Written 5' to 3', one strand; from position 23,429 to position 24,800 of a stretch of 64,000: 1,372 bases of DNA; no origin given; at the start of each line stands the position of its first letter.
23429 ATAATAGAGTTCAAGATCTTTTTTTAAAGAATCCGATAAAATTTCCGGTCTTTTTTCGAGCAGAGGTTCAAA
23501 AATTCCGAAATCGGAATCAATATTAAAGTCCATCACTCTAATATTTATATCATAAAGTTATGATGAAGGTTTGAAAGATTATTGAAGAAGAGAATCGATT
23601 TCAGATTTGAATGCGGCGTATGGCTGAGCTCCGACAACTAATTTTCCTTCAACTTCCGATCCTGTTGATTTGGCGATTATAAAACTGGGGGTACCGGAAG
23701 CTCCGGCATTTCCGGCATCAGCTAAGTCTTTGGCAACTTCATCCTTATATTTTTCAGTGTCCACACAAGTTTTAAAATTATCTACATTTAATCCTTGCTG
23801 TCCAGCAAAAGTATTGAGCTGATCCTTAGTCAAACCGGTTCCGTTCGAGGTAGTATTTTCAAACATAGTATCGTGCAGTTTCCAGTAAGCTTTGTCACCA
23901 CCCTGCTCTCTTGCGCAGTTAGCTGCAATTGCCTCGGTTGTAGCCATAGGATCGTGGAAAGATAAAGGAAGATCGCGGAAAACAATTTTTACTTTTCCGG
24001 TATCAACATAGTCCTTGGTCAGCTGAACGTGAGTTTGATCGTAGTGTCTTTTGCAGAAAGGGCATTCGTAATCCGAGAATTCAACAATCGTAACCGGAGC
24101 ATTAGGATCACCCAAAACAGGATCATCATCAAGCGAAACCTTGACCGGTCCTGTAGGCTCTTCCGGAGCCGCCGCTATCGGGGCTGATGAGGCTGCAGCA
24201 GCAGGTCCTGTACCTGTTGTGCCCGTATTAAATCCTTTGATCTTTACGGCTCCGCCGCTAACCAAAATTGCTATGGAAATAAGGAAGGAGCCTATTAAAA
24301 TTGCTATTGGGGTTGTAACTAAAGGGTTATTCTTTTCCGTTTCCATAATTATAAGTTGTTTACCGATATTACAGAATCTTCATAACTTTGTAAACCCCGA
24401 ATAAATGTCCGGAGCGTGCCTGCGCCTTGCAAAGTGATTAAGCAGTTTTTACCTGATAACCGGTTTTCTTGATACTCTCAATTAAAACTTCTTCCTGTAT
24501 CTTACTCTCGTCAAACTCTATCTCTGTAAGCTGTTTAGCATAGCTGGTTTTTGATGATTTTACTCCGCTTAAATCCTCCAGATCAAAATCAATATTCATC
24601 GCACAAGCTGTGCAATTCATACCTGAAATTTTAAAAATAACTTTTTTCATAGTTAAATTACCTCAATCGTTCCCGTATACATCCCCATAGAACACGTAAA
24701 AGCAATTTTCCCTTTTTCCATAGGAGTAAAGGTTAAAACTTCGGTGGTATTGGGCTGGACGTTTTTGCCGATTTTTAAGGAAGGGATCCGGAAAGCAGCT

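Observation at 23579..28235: Copper operon with CsoR box placed between -35 and -10 and apparently leaderless csoR; extra membrane/cupredoxin-like gene and DsbA-like gene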

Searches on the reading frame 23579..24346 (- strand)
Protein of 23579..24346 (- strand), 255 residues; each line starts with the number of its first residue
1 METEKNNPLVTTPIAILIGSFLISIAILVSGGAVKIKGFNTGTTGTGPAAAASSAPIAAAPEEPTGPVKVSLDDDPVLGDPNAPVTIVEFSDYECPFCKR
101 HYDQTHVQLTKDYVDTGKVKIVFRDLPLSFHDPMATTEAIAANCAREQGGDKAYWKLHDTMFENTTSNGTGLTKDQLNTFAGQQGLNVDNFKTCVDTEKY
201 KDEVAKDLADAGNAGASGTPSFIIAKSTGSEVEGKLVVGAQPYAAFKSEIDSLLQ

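Call 3: search_protein_families(library=pfam, proteins=[window:23579-24346:-], max_evalue=0.01)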
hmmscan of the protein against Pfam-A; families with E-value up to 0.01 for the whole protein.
window:23579-24346:- (255 aa): 3 families
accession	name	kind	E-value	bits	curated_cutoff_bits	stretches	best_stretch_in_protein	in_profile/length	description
PF13462.12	Thioredoxin_4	-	7.6e-30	104.7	23.2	1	74-225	4-146/165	Thioredoxin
PF01323.26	DSBA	-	4.3e-16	59.7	25.6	2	126-250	73-190/191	DSBA-like thioredoxin domain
PF13743.12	Thioredoxin_5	-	0.0013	18.9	27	1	141-247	80-185/186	Thioredoxin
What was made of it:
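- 23579..24346 (-): DsbA-like thiol-disulfide oxidoreductase, 255 aa: N-terminal membrane anchor, Ala/Pro-rich linker, CPFC active site, GTP cis-Pro loop. PF13462 and PF01323 (call 3).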

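Call 4: search_protein_families(library=ncbifam, proteins=[window:23579-24346:-], max_evalue=0.01)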
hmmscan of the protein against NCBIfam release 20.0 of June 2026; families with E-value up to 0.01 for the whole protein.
window:23579-24346:- (255 aa): 3 families
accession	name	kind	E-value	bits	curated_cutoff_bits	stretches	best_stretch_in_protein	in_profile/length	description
NF041057.1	Rcas_1661_fam_Se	equivalog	3.5e-39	134.8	190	1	50-252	54-246/247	Rcas_1661 family thioredoxin-like (seleno)lipoprotein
NF008657.0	PRK11657.1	equivalog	2.5e-05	23.7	124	1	79-139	113-166/251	thiol:disulfide interchange protein DsbG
NF052402.1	ThlOxiredEpsilon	equivalog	0.00031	20.4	370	1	78-112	123-156/236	bifunctional thiol oxidoreductase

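Call 56: search_solved_structures(query=window:23579-24346:-, max_evalue=0.001, show_alignments=2)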
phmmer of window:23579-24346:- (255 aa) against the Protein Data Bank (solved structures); distinct sequences matched with E-value up to 0.001: 24.
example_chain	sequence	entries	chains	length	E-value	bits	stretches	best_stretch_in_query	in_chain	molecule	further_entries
4pwp_A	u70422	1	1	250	9.7e-19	71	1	74-242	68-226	DsbA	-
4pwo_A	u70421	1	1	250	2.5e-18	69.7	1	74-242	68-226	DsbA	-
7unn_A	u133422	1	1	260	5.8e-18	68.5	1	74-242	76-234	Thioredoxin domain-containing protein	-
4n30_A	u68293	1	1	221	2.8e-17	66.2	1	76-232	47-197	Protein disulfide isomerase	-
7uno_A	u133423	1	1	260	1.5e-16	63.9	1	74-242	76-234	Thioredoxin domain-containing protein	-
3eu3_A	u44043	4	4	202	8.5e-16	61.3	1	71-222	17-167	BdbD | Disulfide bond formation protein D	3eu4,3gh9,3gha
3f4r_A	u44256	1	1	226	1.5e-15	60.5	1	61-227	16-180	Putative uncharacterized protein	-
3f4s_A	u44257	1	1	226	7.3e-15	58.3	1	61-227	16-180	Putative uncharacterized protein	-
3gyk_A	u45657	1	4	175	5e-14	55.6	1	74-226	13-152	27kDa outer membrane protein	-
3f4t_A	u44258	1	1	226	1.6e-13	53.9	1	61-227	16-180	Putative uncharacterized protein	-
3gmf_A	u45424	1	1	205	1.7e-07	34.2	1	73-146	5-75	Protein-disulfide isomerase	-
6nen_A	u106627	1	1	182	2.2e-07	33.8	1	75-195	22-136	Copper resistance protein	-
6mhh_A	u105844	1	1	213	3.3e-07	33.2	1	75-195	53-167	Metal resistance protein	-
4xvw_A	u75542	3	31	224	3.8e-07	33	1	75-195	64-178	DsbA-like protein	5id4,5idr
7rgv_A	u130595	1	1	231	2e-06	30.6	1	57-234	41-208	Thioredoxin domain-containing protein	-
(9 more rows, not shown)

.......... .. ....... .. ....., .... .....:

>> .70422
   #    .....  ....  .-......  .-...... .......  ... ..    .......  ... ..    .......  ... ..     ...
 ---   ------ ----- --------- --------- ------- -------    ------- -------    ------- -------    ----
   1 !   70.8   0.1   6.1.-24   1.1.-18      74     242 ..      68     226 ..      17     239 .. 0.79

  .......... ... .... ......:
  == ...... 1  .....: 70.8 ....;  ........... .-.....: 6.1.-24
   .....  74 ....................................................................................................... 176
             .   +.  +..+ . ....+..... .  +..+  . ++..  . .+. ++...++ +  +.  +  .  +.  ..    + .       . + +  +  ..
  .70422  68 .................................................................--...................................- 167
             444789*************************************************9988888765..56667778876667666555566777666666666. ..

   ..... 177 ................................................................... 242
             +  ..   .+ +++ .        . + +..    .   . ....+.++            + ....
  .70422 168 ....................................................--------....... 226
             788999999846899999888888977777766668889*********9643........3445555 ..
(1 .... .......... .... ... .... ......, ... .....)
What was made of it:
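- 23579..24346 (-): ScsC-type copper-resistance proteins match more weakly, at E 2e-7 to 9e-5 (call 56).
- On DsbA-like thiol-disulfide oxidoreductases: Best solved relatives are the 4PWP/4PWO DsbA chains and BdbD (call 56).
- Closest known: Solved DsbA-like chains 4PWP/4PWO. Same: The CPFC motif is shared with the 4PWP/4PWO chains (call 56).
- ScsC-type copper-resistance proteins are detectable homologues of the DsbA-like protein (call 56).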

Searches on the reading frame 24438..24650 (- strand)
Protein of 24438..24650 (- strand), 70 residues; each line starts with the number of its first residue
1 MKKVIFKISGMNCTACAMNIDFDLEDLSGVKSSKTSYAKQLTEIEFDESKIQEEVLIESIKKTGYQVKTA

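Call 3: search_protein_families(library=pfam, proteins=[window:24438-24650:-], max_evalue=0.01)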
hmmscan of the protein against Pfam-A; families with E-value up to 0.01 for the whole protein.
window:24438-24650:- (70 aa): 1 family
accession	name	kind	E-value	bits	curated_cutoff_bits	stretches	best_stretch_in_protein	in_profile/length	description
PF00403.32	HMA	-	3.3e-13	50.3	24.8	1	6-66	2-62/62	Heavy-metal-associated domain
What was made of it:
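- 24438..24650 (-): copZ, 70 aa, cytoplasmic HMA copper chaperone (GMNCTAC, no signal peptide). PF00403 at 50 bits against a cut-off of 24.8 (call 3).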

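Call 4: search_protein_families(library=ncbifam, proteins=[window:24438-24650:-], max_evalue=0.01)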
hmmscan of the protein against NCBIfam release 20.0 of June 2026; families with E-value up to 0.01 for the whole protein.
window:24438-24650:- (70 aa): 13 families
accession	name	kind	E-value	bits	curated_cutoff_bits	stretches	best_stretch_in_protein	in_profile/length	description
NF033556.1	MerTP_fusion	equivalog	4.2e-17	62.4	180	1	2-68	120-186/186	mercuric transport protein MerTP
NF041115.1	UxxU_metal_bind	equivalog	1.2e-15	57.4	95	1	2-68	4-70/74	metal-binding (seleno)protein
NF033794.2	chaper_CopZ_Eh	exception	5.9e-15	55.1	95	1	3-68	1-66/68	copper chaperone CopZ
NF033795.1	chaper_CopZ_Bs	exception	1.7e-13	50.6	91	1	4-68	2-66/66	copper chaperone CopZ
NF010311.1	PRK13748.1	subfamily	4.8e-10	38.9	600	1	6-69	3-65/560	mercury(II) reductase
TIGR00003.1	TIGR00003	subfamily_domain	5.2e-10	39.4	62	1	3-67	1-65/66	copper ion binding protein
TIGR02052.1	MerP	equivalog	3.8e-09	36.9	92.55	1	2-66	23-87/92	mercury resistance system periplasmic binding protein MerP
NF047957.1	CopZ_AFE_1862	equivalog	3.4e-08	33.8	85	1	6-67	3-61/62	CopZ family metallochaperone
NF045683.1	MerT_CopZ_Se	exception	8.4e-07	28.7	375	1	3-67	163-227/235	MerT/CopZ fusion-like heavy metal transport selenoprotein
NF008262.1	PRK11033.1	equivalog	9.5e-07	27.6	1005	1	4-69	43-106/731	zinc/cadmium/mercury/lead-transporting ATPase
NF033775.1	P_type_ZntA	exception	7.3e-05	21.2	1240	1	3-68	49-112/732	Zn(II)/Cd(II)/Pb(II) translocating P-type ATPase ZntA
NF033781.1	chaper_CopP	exception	0.00011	22.3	112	1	3-67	1-64/65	copper-binding metallochaperone CopP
NF007952.0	PRK10671.1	equivalog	0.00025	19.3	1316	1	7-67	108-165/838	copper-exporting P-type ATPase CopA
